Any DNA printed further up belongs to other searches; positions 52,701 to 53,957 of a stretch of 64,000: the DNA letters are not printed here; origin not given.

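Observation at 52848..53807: OTCase homolog at the canonical argF slot has lost the textbook carbamoyltransferase motifs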

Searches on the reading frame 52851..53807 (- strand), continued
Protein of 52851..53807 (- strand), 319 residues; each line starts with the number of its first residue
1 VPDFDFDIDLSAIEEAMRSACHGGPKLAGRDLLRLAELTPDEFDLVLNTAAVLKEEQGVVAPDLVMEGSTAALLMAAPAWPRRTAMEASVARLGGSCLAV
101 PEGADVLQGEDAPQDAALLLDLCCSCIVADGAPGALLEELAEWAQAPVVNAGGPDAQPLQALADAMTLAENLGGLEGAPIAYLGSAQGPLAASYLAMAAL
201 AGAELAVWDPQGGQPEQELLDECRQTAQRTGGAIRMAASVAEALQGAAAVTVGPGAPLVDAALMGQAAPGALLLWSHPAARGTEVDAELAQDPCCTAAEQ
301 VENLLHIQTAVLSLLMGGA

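Call 57: find_homologous_proteins(query=P0190, max_evalue=1e-60)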
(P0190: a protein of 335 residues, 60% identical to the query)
Query P0190 (335 aa): 7873 proteins with E <= 1e-60 among 8000 candidates; the best 120 are listed.
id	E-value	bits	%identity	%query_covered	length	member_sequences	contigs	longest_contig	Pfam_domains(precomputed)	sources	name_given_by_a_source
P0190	4.4e-222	754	100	100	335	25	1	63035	PF00185.31,PF02729.27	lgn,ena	-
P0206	2.2e-179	614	81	99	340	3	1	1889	PF00185.31,PF02729.27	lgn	-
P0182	7.1e-169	579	77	99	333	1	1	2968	PF00185.31,PF02729.27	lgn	-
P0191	5.4e-165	566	80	93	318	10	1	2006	PF00185.31,PF02729.27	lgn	-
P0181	2.5e-164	564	77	98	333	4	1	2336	PF00185.31,PF02729.27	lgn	-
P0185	5.7e-158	543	72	100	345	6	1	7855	PF00185.31,PF02729.27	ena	-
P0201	3.5e-152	524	77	92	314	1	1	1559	PF00185.31,PF02729.27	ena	-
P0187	3.9e-152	524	71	100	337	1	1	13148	PF00185.31,PF02729.27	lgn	-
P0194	4.5e-152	524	76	93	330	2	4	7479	PF00185.31,PF02729.27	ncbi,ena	-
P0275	6.5e-152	523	76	93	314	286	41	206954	PF00185.31,PF02729.27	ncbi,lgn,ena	-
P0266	6.3e-151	520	76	92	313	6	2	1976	PF00185.31,PF02729.27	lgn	-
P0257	3.1e-149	514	76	92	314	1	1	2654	PF00185.31,PF02729.27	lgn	-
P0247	6.1e-149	513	75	92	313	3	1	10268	PF00185.31,PF02729.27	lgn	-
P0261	1.1e-148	513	75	93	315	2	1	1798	PF00185.31,PF02729.27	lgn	-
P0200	1.5e-148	512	74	93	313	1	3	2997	PF00185.31,PF02729.27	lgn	-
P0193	2.0e-148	512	74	93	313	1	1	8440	PF00185.31,PF02729.27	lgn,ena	-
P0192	2.0e-148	512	74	93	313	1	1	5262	PF00185.31,PF02729.27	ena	-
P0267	4.8e-148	511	74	92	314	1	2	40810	PF00185.31,PF02729.27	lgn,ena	-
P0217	8.7e-148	510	74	93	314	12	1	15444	PF00185.31,PF02729.27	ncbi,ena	-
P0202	1.1e-147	509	74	93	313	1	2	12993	PF00185.31,PF02729.27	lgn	-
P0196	1.3e-147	509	75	92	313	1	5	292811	PF00185.31,PF02729.27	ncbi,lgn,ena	-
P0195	1.9e-147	509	74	92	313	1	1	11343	PF00185.31,PF02729.27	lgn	-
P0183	2.2e-147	508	75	92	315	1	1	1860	PF00185.31,PF02729.27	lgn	-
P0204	2.4e-147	508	74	93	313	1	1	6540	PF00185.31,PF02729.27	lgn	-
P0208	2.6e-147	508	74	93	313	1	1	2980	PF00185.31,PF02729.27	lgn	-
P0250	2.7e-147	508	73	93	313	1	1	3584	PF00185.31,PF02729.27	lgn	-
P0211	2.9e-147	508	75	93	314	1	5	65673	PF00185.31,PF02729.27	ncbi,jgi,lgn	jgi:ornithine carbamoyltransferase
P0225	3.3e-147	508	73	93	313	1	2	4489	PF00185.31,PF02729.27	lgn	-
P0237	3.4e-147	508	73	93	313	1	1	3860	PF00185.31,PF02729.27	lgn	-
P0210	3.5e-147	508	73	93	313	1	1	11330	PF00185.31,PF02729.27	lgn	-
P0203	3.5e-147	508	73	93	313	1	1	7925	PF00185.31,PF02729.27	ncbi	ncbi:MAG: ornithine carbamoyltransferase [Coriobacteriales bacterium]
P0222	3.6e-147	508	73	93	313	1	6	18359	PF00185.31,PF02729.27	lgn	-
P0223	3.6e-147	508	73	93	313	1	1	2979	PF00185.31,PF02729.27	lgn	-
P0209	3.8e-147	508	73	93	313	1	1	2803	PF00185.31,PF02729.27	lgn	-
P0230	4.8e-147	507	73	93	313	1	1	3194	PF00185.31,PF02729.27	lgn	-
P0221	4.9e-147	507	73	93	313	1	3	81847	PF00185.31,PF02729.27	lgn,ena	-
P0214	5.0e-147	507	73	93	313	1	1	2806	PF00185.31,PF02729.27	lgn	-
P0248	5.6e-147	507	75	92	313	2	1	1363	PF00185.31,PF02729.27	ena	-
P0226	6.6e-147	507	73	93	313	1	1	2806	PF00185.31,PF02729.27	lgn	-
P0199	6.9e-147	507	74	93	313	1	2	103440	PF00185.31,PF02729.27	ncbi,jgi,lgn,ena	jgi:ornithine carbamoyltransferase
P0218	8.5e-147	506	73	93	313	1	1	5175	PF00185.31,PF02729.27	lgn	-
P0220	8.6e-147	506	73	93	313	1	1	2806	PF00185.31,PF02729.27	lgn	-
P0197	8.6e-147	506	74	93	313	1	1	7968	PF00185.31,PF02729.27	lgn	-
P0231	9.2e-147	506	73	93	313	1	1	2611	PF00185.31,PF02729.27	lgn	-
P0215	1.0e-146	506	74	92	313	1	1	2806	PF00185.31,PF02729.27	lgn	-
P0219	1.2e-146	506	73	93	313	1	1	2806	PF00185.31,PF02729.27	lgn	-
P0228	1.3e-146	506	73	93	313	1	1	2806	PF00185.31,PF02729.27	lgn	-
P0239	1.3e-146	506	73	93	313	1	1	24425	PF00185.31,PF02729.27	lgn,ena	-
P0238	1.3e-146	506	73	93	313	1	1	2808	PF00185.31,PF02729.27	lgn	-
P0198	1.6e-146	506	74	92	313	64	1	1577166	PF00185.31,PF02729.27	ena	-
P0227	1.8e-146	505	73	93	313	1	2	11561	PF00185.31,PF02729.27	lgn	-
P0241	1.9e-146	505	73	93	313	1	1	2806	PF00185.31,PF02729.27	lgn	-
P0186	2.3e-146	505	70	99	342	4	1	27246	PF00185.31,PF02729.27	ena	-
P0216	3.0e-146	505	73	93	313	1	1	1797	PF00185.31,PF02729.27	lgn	-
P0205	3.2e-146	505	74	92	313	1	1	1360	PF00185.31,PF02729.27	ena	-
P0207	4.3e-146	504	73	93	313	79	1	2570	PF00185.31,PF02729.27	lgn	-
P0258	4.7e-146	504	75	92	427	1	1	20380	PF00185.31,PF02729.27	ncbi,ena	-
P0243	8.7e-146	503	73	93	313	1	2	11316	PF00185.31,PF02729.27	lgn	-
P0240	9.7e-146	503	73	93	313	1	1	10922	PF00185.31,PF02729.27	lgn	-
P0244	1.0e-145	503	73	92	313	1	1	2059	PF00185.31,PF02729.27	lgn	-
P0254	1.5e-145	502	73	93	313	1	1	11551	PF00185.31,PF02729.27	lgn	-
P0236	1.7e-145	502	73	93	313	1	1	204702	PF00185.31,PF02729.27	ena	-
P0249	1.7e-145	502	73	93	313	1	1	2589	PF00185.31,PF02729.27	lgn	-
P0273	2.0e-145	502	74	92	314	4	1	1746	PF00185.31,PF02729.27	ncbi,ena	-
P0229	2.2e-145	502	72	93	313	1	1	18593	PF00185.31,PF02729.27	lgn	-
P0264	4.7e-145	501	73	92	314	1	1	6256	PF00185.31,PF02729.27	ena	-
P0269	5.0e-145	501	74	92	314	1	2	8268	PF00185.31,PF02729.27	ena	-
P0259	5.1e-145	501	73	92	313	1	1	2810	PF00185.31,PF02729.27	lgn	-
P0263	5.2e-145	501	74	92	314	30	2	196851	PF00185.31,PF02729.27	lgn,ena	-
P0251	1.6e-144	499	74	92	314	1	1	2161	PF00185.31,PF02729.27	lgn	-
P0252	2.9e-144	498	72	93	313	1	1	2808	PF00185.31,PF02729.27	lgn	-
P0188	1.2e-143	496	73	92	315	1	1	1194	PF00185.31,PF02729.27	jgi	-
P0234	1.4e-143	496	72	93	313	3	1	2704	PF00185.31,PF02729.27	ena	-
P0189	1.4e-143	496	73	92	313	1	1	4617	PF00185.31,PF02729.27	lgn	-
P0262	7.8e-143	493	74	92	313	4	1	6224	PF00185.31,PF02729.27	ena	-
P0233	9.1e-143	493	70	100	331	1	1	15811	PF00185.31,PF02729.27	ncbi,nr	ncbi:MAG: ornithine carbamoyltransferase [Coriobacteriaceae bacterium]|nr:ornithine carbamoyltransfe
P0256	1.4e-142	493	72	92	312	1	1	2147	PF00185.31,PF02729.27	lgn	-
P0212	2.5e-142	492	71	92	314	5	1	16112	PF00185.31,PF02729.27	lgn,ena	-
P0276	3.1e-142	491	73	92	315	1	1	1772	PF00185.31,PF02729.27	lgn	-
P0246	5.3e-142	491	71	92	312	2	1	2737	PF00185.31,PF02729.27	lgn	-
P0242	1.1e-141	490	73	92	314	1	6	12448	PF00185.31,PF02729.27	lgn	-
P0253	1.3e-141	489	73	92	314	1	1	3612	PF00185.31,PF02729.27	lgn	-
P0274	1.3e-140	486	71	92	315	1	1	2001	PF00185.31,PF02729.27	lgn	-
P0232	1.7e-140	486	72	92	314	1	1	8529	PF00185.31,PF02729.27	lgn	-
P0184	7.4e-140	484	58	92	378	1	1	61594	PF00185.31,PF02729.27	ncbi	-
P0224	7.7e-140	484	71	92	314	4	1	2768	PF00185.31,PF02729.27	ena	-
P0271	1.7e-137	476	72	92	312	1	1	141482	PF00185.31,PF02729.27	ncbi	-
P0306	2.9e-136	472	74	86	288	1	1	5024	PF00185.31,PF02729.27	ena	-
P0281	3.9e-136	471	70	93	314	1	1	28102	PF00185.31,PF02729.27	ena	-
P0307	9.6e-136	470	73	86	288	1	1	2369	PF00185.31,PF02729.27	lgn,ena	-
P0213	1.0e-135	470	70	92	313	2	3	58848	PF00185.31,PF02729.27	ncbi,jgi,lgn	ncbi:MAG: ornithine carbamoyltransferase [Coriobacteriales bacterium]|jgi:ornithine carbamoyltransfe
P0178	2.2e-135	469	70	92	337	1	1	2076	PF00185.31,PF02729.27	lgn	-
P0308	6.2e-135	467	67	95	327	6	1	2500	PF00185.31,PF02729.27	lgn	-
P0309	8.2e-135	467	70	93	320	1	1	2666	PF00185.31,PF02729.27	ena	-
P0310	8.4e-135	467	70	93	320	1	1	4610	PF00185.31,PF02729.27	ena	-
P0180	2.5e-134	465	69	92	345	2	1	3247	PF00185.31,PF02729.27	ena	-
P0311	3.5e-134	465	70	93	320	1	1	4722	PF00185.31,PF02729.27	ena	-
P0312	3.7e-134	465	70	93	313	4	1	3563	PF00185.31,PF02729.27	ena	-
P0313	4.9e-134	465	68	94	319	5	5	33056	PF00185.31,PF02729.27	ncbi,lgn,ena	-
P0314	8.0e-134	464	67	95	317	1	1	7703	PF00185.31,PF02729.27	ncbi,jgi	ncbi:MAG: ornithine carbamoyltransferase [Coriobacteriales bacterium]|jgi:ornithine carbamoyltransfe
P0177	1.2e-133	463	70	92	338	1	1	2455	PF00185.31,PF02729.27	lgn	-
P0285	1.5e-133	463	69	92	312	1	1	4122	PF00185.31,PF02729.27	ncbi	-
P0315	1.5e-133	463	68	95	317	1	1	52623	PF00185.31,PF02729.27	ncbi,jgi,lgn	ncbi:MAG: ornithine carbamoyltransferase [Coriobacteriales bacterium]|jgi:ornithine carbamoyltransfe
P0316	8.9e-133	460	68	95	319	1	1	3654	PF00185.31,PF02729.27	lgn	-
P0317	1.2e-132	460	68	95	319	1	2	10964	PF00185.31,PF02729.27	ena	-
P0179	1.5e-132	460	69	92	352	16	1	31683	PF00185.31,PF02729.27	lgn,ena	-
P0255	1.7e-132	459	69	92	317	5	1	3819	PF00185.31,PF02729.27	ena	-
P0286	3.5e-132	458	69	95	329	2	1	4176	PF00185.31,PF02729.27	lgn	-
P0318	4.0e-132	458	67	95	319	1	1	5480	PF00185.31,PF02729.27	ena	-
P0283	6.2e-132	458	68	95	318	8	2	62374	PF00185.31,PF02729.27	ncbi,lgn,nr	ncbi:MAG: ornithine carbamoyltransferase [Actinomycetota bacterium]|nr:ornithine carbamoyltransferas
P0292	7.5e-132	457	67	95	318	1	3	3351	PF00185.31,PF02729.27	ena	-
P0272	8.0e-132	457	65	94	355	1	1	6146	PF00185.31,PF02729.27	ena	-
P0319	9.0e-132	457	66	96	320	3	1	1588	PF00185.31,PF02729.27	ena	-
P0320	1.5e-131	456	67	95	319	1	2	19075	PF00185.31,PF02729.27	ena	-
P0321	3.2e-131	455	67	93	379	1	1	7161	PF00185.31,PF02729.27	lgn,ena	-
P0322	8.8e-131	454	66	95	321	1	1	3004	PF00185.31,PF02729.27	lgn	-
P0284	9.9e-131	454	68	92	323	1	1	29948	PF00185.31,PF02729.27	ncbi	-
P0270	2.5e-130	452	67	93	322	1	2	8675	PF00185.31,PF02729.27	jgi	jgi:ornithine carbamoyltransferase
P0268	3.0e-130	452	66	94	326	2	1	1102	PF00185.31,PF02729.27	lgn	-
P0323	7.0e-130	451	67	92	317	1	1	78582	PF00185.31,PF02729.27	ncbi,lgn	-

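Call 58: find_encoding_contigs(protein=P0206, flank=5000, max_places=4)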
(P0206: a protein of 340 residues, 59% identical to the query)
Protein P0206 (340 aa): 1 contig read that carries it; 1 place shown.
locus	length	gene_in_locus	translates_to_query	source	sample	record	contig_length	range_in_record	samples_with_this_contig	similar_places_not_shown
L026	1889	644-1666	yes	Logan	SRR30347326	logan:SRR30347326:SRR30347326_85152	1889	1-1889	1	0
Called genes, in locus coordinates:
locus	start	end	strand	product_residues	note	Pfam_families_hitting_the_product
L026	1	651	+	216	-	?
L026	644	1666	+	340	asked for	PF02729:OTCace_N, PF00185:OTCace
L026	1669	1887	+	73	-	?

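Call 59: find_encoding_contigs(protein=P0191, flank=5000, max_places=4)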
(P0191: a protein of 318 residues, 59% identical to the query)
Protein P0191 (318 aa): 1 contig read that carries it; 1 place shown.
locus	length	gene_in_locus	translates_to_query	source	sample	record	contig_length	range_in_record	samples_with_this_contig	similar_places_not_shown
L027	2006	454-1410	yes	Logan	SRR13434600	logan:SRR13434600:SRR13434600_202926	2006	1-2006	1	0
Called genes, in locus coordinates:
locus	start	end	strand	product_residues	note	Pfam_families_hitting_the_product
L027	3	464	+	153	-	?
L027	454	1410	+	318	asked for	PF02729:OTCace_N, PF00185:OTCace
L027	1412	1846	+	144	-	PF01316:Arg_repressor, PF02863:Arg_repressor_C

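Call 65: search_protein_families(library=ncbifam, proteins=[P0190, P0213, P0005], max_evalue=1e-20)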
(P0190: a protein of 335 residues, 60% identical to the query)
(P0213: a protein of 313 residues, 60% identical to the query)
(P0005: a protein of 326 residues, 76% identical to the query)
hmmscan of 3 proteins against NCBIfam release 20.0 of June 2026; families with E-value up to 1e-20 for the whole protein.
P0190 (335 aa): 13 families
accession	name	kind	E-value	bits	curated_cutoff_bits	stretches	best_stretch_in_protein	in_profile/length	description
NF001986.0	PRK00779.1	subfamily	2.9e-122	407.6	306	1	26-333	3-305/307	ornithine carbamoyltransferase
TIGR00658.1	orni_carb_tr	equivalog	3.2e-116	387.8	280.85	1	29-332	1-303/304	ornithine carbamoyltransferase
NF011380.0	PRK14805.1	equivalog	9.3e-91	304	421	1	34-332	7-300/302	ornithine carbamoyltransferase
NF003286.0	PRK04284.1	subfamily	5.1e-81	272.3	515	1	25-333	3-331/332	ornithine carbamoyltransferase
TIGR04384.1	putr_carbamoyl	exception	5.4e-76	255.8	500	1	36-331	7-306/330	putrescine carbamoyltransferase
NF009213.0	PRK12562.1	subfamily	4.7e-67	226.7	559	1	30-330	8-330/334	ornithine carbamoyltransferase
NF002470.0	PRK01713.1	equivalog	3.4e-64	217.4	545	1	25-297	4-279/334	ornithine carbamoyltransferase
NF003384.0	PRK04523.1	equivalog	1.6e-59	201.7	288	1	31-332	6-333/336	N-acetylornithine carbamoyltransferase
TIGR00670.1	asp_carb_tr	equivalog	1.9e-46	158.6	236.95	1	29-332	1-303/304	aspartate carbamoyltransferase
NF002032.1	PRK00856.1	equivalog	1.9e-46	158.6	263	1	30-332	2-297/297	aspartate carbamoyltransferase catalytic subunit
NF011379.0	PRK14804.1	equivalog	2.5e-40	138.5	373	1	37-328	15-305/311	ornithine carbamoyltransferase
NF010387.0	PRK13814.1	equivalog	1.6e-24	86.4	660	1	64-330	42-301/310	aspartate carbamoyltransferase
NF008853.0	PRK11891.1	equivalog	7.8e-24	84.1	560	1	73-333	133-399/430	aspartate carbamoyltransferase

P0213 (313 aa): 14 families
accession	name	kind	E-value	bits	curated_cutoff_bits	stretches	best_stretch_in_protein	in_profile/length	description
NF001986.0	PRK00779.1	subfamily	5.5e-125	416.6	306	1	6-312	3-305/307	ornithine carbamoyltransferase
TIGR00658.1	orni_carb_tr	equivalog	4.3e-115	384.1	280.85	1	9-311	1-303/304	ornithine carbamoyltransferase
NF011380.0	PRK14805.1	equivalog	4.4e-93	311.7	421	1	10-312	3-301/302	ornithine carbamoyltransferase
NF003286.0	PRK04284.1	subfamily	1e-76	258.2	515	1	5-312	3-331/332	ornithine carbamoyltransferase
TIGR04384.1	putr_carbamoyl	exception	2e-74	250.7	500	1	13-311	4-307/330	putrescine carbamoyltransferase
NF009213.0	PRK12562.1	subfamily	8.2e-63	212.8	559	1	9-277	7-280/334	ornithine carbamoyltransferase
NF003384.0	PRK04523.1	equivalog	2.7e-57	194.3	288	1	10-311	5-333/336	N-acetylornithine carbamoyltransferase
NF002470.0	PRK01713.1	equivalog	9.5e-57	192.9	545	1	6-276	5-279/334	ornithine carbamoyltransferase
TIGR00670.1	asp_carb_tr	equivalog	1.8e-47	161.9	236.95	1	9-311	1-303/304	aspartate carbamoyltransferase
NF002032.1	PRK00856.1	equivalog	2.7e-46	158.1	263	1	9-311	1-297/297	aspartate carbamoyltransferase catalytic subunit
NF011379.0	PRK14804.1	equivalog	5.2e-43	147.3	373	1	45-308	41-306/311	ornithine carbamoyltransferase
NF008853.0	PRK11891.1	equivalog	6.6e-26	90.9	560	1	53-312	133-399/430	aspartate carbamoyltransferase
NF010387.0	PRK13814.1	equivalog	2.3e-23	82.6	660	1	46-310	44-302/310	aspartate carbamoyltransferase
NF006046.0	PRK08192.1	equivalog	1.4e-22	80.4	512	1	7-312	5-318/339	aspartate carbamoyltransferase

P0005 (326 aa): 4 families
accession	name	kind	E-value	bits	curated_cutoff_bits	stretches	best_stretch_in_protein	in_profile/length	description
NF001986.0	PRK00779.1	subfamily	9.8e-41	139.8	306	1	33-257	3-222/307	ornithine carbamoyltransferase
TIGR00658.1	orni_carb_tr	equivalog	5.3e-37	127.6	280.85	1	36-256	1-220/304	ornithine carbamoyltransferase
NF011380.0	PRK14805.1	equivalog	1.4e-28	99.8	421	1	37-255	3-217/302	ornithine carbamoyltransferase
NF002032.1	PRK00856.1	equivalog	3.5e-21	75.7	263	0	36-223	1-191/297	aspartate carbamoyltransferase catalytic subunit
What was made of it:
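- On Ornithine carbamoyltransferase (EC 2.1.3.3, TIGR00658/NF001986): The controls P0190 and P0213 pass with 388/408 and 384/417 (call 65).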
